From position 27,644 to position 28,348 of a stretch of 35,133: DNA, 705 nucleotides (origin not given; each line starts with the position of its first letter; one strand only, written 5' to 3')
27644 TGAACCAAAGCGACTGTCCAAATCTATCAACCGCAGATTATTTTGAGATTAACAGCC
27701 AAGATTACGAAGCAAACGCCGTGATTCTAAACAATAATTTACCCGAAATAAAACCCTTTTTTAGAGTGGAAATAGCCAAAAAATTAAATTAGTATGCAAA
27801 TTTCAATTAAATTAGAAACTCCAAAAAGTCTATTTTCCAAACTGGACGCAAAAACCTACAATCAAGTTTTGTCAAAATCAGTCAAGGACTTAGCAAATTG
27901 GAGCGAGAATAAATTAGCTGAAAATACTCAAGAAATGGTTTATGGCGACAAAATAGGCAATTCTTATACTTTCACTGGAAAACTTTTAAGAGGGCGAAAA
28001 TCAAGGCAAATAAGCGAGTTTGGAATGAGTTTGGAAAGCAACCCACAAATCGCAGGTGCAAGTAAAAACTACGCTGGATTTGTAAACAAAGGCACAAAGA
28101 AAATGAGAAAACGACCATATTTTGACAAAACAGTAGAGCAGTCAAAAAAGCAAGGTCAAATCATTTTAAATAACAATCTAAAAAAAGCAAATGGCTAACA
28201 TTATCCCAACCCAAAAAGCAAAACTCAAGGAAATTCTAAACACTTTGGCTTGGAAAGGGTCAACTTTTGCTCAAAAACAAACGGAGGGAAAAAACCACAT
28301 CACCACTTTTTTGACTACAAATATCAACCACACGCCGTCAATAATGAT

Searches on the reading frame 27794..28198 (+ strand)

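Call 25: search_protein_families(library=phrogs, proteins=[window:27794-28198:+], max_evalue=0.001)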
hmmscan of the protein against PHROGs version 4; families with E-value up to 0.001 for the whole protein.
window:27794-28198:+ (134 aa): 1 family
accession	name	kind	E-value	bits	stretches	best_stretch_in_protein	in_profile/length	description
phrog_5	-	connector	4.1e-09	37.6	1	3-131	91-207/239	tail completion or Neck1 protein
